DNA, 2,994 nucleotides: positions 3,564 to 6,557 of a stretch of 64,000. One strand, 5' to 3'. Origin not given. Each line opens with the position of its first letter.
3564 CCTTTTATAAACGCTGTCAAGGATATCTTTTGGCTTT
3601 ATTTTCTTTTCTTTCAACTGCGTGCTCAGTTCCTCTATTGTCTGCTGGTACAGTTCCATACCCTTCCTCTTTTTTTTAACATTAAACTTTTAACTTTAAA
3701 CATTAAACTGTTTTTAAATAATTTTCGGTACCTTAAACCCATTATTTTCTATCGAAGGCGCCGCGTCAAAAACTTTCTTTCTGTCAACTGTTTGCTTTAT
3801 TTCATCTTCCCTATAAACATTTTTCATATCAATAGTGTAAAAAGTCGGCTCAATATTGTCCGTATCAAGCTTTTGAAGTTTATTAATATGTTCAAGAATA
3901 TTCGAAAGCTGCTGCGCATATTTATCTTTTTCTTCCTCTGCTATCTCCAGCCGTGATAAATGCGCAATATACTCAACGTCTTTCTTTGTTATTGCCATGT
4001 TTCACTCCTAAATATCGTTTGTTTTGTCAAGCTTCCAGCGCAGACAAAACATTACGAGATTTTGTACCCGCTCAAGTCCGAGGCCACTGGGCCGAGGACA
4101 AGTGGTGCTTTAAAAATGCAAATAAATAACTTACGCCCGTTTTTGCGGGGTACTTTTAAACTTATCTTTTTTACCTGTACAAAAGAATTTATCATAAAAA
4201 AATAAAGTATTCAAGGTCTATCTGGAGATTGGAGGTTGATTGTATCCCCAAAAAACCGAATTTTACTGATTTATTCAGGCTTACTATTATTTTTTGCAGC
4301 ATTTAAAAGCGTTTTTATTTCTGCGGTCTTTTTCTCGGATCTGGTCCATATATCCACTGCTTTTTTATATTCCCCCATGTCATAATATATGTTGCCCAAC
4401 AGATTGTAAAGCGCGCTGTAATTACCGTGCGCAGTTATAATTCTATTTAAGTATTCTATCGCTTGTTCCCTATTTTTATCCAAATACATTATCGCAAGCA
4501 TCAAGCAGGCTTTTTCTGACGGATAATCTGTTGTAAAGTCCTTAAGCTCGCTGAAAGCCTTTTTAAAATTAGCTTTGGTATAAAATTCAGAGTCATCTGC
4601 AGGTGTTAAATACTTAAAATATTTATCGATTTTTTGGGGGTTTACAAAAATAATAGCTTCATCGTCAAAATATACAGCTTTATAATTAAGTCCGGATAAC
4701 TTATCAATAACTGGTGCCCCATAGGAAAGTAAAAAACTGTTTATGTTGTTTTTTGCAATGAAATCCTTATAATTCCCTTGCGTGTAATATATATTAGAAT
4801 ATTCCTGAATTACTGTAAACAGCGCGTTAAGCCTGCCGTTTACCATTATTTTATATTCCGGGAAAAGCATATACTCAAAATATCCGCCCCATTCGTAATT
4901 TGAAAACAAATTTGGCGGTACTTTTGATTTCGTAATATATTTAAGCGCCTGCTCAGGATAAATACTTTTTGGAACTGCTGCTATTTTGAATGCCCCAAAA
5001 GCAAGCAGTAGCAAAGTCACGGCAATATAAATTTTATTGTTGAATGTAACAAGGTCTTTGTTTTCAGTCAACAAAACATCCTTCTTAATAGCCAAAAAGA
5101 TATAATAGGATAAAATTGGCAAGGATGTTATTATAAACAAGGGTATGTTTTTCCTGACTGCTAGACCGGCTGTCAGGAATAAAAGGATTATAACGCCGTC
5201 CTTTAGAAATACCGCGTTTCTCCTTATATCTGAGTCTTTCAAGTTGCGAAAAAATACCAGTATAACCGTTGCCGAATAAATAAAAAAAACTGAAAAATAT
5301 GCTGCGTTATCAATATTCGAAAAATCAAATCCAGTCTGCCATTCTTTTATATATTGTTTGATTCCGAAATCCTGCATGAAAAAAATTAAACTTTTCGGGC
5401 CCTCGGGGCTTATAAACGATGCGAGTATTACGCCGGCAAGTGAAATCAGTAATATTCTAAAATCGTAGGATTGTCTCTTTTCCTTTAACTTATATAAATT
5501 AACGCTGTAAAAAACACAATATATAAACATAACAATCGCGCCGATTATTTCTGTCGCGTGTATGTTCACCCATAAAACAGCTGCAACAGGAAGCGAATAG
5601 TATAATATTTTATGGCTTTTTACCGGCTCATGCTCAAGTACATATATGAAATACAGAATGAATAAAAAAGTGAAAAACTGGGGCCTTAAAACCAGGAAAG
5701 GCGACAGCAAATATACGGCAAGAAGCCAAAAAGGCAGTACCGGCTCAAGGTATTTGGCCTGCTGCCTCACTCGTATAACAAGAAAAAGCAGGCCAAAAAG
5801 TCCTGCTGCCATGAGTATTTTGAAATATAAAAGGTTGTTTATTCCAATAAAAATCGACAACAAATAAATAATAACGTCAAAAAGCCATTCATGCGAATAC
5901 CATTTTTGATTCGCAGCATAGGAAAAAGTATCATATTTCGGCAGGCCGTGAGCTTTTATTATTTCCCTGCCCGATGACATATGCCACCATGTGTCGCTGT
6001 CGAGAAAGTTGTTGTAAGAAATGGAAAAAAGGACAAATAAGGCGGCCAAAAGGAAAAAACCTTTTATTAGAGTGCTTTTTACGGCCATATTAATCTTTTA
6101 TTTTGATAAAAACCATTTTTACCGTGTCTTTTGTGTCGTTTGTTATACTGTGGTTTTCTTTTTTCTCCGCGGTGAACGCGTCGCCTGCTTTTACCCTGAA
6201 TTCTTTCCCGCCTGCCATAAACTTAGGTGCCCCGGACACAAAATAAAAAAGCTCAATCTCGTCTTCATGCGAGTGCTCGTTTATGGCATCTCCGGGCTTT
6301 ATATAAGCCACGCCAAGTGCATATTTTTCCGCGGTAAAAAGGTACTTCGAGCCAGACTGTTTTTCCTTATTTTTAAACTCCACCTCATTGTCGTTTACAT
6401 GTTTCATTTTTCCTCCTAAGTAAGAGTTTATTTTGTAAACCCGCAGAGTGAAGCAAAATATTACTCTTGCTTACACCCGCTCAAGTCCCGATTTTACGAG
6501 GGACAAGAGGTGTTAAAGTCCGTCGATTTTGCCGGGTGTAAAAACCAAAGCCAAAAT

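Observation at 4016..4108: Family of five three-helix structured repeats, four of them abutting the Shine-Dalgarno sites of unrelated genes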

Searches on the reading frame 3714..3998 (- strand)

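Call 63: search_protein_families(library=pfam, proteins=[window:3714-3998:-], max_evalue=0.00001)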
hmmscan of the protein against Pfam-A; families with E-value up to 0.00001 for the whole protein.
window:3714-3998:- (94 aa): 1 family
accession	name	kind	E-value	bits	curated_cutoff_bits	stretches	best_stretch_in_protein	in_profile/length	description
PF02686.20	GatC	-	7.1e-20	71.4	23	1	20-90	2-66/66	Glu-tRNAGln amidotransferase C subunit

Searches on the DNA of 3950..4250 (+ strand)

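Call 7: search_rna_families(source=window, start=3950, end=4250, threshold=evalue, max_evalue=10, show_alignments=3)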
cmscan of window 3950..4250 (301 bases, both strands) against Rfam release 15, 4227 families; matches with E-value up to 10: 2.
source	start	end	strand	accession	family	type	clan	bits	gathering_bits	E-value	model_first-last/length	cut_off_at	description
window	4162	4232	-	RF01163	snoR64a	Gene; snRNA; snoRNA; CD-box;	-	17.1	45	1.8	1-77/77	no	Small nucleolar RNA snoR64a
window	4121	4182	-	RF02063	STnc350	Gene; sRNA;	-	15.5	60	2.3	1-68/68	no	Salmonella enterica sRNA STnc350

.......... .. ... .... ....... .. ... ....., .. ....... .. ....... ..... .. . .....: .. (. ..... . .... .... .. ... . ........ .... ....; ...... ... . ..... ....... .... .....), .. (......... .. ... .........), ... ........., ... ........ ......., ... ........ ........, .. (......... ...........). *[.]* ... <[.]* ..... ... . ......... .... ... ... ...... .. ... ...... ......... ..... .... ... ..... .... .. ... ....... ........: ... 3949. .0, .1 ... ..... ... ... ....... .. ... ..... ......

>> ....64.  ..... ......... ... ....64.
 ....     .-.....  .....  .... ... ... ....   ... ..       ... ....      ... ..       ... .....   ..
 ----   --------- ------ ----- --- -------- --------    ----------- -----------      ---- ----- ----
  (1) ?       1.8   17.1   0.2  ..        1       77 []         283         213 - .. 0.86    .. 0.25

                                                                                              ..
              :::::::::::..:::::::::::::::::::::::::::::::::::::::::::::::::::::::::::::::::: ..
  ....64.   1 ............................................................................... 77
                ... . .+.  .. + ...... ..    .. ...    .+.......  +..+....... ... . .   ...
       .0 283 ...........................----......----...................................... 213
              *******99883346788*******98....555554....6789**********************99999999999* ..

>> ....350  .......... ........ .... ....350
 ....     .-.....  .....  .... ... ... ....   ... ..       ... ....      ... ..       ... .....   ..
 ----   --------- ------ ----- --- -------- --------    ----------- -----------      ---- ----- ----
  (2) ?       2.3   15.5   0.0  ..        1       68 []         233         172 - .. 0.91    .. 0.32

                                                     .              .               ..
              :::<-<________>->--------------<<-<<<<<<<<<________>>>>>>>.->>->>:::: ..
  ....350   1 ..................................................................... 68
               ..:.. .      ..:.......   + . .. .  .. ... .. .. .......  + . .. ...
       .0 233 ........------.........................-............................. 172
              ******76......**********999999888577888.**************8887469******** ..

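Call 71: search_dna_similar(query=window:4003-4109:+, collection=plasmids, mode=distant, max_evalue=0.01)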
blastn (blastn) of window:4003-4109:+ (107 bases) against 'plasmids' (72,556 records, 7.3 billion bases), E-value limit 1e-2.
No match.

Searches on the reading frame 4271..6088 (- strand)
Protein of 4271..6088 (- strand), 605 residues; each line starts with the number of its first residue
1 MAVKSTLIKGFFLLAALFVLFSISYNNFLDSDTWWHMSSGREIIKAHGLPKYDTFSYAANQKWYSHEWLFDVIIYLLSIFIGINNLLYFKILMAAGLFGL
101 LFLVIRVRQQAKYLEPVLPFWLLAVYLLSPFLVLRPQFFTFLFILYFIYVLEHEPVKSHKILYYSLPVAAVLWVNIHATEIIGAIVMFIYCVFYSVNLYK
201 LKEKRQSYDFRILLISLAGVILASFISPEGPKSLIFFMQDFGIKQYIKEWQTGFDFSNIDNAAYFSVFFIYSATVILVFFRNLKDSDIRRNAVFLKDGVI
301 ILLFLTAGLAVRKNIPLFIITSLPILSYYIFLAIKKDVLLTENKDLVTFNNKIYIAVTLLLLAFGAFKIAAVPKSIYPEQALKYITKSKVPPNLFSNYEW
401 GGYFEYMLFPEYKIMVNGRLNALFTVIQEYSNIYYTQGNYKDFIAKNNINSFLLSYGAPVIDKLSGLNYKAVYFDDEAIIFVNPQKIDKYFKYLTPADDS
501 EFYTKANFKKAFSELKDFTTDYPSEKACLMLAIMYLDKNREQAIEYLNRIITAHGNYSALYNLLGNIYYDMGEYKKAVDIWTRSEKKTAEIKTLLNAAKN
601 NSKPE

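Call 43: find_homologous_proteins(query=window:4271-6088:-, max_evalue=1e-10)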
Query window:4271-6088:- (605 aa): 34 proteins with E <= 1e-10 among 8000 candidates.
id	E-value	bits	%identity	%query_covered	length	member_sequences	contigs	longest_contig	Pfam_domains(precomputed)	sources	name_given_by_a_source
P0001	0.0e+0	1337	100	100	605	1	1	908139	-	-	-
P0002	6.1e-201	687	53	99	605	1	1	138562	-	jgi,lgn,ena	-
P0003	8.3e-156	538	43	99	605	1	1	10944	-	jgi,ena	-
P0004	2.9e-128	447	38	95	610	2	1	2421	-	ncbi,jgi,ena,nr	ncbi:MAG TPA: hypothetical protein PLF61_02940 [Candidatus Goldiibacteriota bacterium]|nr:hypothetic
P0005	5.3e-102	361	36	95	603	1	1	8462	PF13432.13,PF07719.24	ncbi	-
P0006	9.3e-47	178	32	71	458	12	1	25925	-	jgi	-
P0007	4.6e-33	133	24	94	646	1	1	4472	PF14559.13,PF13431.13,PF13414.13,PF13371.13,PF00515.35,PF13424.13,PF13176.13,PF21033.5,PF13432.13,PF13181.13,PF07719.24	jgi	jgi:hypothetical protein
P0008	8.4e-30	122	24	77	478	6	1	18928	-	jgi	-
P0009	1.3e-24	105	26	91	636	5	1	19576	PF13414.13,PF00515.35,PF13181.13,PF07719.24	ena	-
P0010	1.2e-20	92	27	77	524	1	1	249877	-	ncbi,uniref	ncbi:hypothetical protein [Desulfosediminicola sp.]|uniref:hypothetical protein n=1 Tax=Desulfosedim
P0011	1.2e-19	89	23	80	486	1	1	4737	-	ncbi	-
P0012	1.9e-19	88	23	78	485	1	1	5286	-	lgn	-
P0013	5.0e-19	87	25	78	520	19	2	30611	-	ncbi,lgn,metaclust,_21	ncbi:MAG TPA: hypothetical protein VIO87_03765 [Methylotenera sp.]|metaclust:\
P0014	2.0e-18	85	22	92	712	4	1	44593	-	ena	-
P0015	5.3e-18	83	32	32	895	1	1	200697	-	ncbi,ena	-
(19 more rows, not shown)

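Call 44: find_encoding_contigs(protein=P0002, flank=10000, max_places=2)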
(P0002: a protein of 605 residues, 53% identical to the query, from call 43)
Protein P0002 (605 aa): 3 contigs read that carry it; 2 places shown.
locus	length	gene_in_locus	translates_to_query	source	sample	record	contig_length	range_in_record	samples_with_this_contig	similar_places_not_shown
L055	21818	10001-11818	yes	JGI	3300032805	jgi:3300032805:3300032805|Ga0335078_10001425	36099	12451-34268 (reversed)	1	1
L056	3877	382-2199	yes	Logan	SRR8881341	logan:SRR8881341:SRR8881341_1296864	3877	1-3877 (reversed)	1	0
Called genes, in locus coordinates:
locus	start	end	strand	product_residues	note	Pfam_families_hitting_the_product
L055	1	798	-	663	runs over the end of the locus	PF04932:Wzy_C, PF25063:ARM_TT21_C (weak), PF13414:TPR_11 (weak), PF14559:TPR_19 (weak), PF00515:TPR_1 (weak), PF07719:TPR_2 (weak), PF13424:TPR_12, PF00515:TPR_1, +11 more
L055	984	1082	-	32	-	-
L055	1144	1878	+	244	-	PF13428:TPR_14 (faint), PF13432:TPR_16, PF13414:TPR_11 (weak), PF00515:TPR_1, PF07719:TPR_2, PF13414:TPR_11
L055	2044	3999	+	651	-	PF00270:DEAD, PF04851:ResIII (faint), PF06733:DEAD_2, PF13307:Helicase_C_2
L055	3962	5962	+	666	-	PF11028:TMEM260_N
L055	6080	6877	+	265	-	PF01875:Memo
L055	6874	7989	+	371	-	PF00465:Fe-ADH, PF13685:Fe-ADH_2 (weak), PF25137:ADH_Fe_C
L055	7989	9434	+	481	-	PF02366:PMT, PF13231:PMT_2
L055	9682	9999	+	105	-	PF07883:Cupin_2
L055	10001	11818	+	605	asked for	-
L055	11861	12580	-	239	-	PF00106:adh_short, PF08659:KR, PF23441:SDR (weak), PF13561:adh_short_C2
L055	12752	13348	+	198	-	PF22769:DCD, PF00692:dUTPase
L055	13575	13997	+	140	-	PF00892:EamA, PF10639:TMEM234 (weak)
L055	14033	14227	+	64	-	PF20095:DUF6485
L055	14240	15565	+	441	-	PF01554:MatE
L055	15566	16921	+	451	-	PF01554:MatE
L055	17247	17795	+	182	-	PF08241:Methyltransf_11 (weak)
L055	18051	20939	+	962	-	PF13485:Peptidase_MA_2, PF00930:DPPIV_N (faint), PF07676:PD40 (weak), PF26549:Tricorn_N (weak), PF26550:Tricorn_2nd, PF26549:Tricorn_N (weak)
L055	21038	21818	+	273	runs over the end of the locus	PF02673:BacA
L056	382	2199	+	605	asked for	-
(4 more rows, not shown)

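Call 45: find_encoding_contigs(protein=P0003, flank=10000, max_places=2)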
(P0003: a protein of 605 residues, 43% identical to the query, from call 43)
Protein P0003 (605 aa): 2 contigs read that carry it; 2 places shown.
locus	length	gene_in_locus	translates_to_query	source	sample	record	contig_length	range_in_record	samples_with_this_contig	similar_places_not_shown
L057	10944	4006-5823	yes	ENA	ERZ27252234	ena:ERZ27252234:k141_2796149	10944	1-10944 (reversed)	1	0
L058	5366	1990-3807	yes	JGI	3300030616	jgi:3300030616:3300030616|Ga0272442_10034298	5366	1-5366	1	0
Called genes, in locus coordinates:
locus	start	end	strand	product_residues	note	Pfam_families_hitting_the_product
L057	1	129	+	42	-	?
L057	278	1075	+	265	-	PF01875:Memo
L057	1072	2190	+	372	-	PF00465:Fe-ADH, PF13685:Fe-ADH_2, PF25137:ADH_Fe_C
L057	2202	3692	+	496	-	PF13231:PMT_2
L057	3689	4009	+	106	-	PF11699:CENP-C_C (weak), PF07883:Cupin_2, PF02311:AraC_binding (weak)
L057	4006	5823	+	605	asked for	-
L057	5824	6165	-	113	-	PF00472:RF-1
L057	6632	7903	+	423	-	-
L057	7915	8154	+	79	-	PF12773:DZR (weak), PF13240:Zn_Ribbon_1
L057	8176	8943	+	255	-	PF00520:Ion_trans, PF07885:Ion_trans_2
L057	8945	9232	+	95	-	-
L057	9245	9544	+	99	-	-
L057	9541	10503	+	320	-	PF01555:N6_N4_Mtase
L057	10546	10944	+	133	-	?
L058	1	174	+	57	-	?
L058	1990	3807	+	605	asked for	-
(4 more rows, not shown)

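Call 46: find_encoding_contigs(protein=P0005, flank=10000, max_places=2)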
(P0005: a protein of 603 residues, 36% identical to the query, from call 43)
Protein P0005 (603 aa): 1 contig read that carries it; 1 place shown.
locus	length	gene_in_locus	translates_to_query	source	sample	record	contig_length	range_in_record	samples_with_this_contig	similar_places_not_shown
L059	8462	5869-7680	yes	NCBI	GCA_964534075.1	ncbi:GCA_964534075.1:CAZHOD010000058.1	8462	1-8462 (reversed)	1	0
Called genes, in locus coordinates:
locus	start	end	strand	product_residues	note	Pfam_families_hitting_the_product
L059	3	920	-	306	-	?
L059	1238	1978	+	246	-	PF13424:TPR_12 (faint), PF13432:TPR_16, PF13414:TPR_11 (weak), PF13428:TPR_14 (faint), PF14559:TPR_19 (faint), PF00515:TPR_1, PF07719:TPR_2, PF13414:TPR_11 (weak)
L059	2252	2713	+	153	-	PF01381:HTH_3, PF12844:HTH_19 (weak)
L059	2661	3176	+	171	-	PF02661:Fic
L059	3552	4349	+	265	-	PF01875:Memo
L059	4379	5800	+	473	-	PF13231:PMT_2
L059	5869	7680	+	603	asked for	PF07719:TPR_2 (faint), PF13432:TPR_16 (faint)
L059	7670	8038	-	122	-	PF00472:RF-1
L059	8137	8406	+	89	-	PF09889:DUF2116 (faint), PF12773:DZR (weak), PF13240:Zn_Ribbon_1 (weak)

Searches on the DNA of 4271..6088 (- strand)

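Call 47: search_with_rna_model(model_id=R1, sources=[L055, L056, L057, L058, L059], max_evalue=1)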
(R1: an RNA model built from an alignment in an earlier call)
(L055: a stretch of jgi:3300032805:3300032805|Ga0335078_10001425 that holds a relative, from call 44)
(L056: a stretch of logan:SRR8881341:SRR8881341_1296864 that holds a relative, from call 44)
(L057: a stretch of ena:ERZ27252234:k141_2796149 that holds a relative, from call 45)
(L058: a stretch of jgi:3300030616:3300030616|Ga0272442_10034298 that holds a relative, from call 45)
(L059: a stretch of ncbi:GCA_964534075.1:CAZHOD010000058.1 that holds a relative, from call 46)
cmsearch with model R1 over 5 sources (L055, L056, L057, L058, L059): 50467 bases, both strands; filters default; matches with E-value up to 1: 2.
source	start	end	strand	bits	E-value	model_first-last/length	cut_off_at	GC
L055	9575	9675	-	83.7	1.7e-19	1-105/105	no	0.51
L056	1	56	-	32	2.6e-06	1-54/105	3'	0.43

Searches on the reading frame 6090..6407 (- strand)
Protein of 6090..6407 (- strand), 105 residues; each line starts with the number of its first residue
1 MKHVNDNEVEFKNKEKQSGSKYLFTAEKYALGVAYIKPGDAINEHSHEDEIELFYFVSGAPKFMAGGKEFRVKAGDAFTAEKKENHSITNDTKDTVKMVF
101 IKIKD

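Call 21: find_encoding_contigs(protein=window:6090-6407:-, flank=3000, max_places=10)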
Protein window:6090-6407:- (105 aa): 1 contig read that carries it; 1 place shown.
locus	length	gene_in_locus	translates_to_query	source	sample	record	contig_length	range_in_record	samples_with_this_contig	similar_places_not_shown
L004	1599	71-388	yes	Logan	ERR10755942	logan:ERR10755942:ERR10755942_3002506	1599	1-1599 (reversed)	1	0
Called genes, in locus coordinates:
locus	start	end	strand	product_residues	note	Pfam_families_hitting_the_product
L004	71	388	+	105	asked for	PF02311:AraC_binding, PF05899:Cupin_3 (weak), PF07883:Cupin_2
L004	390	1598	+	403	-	?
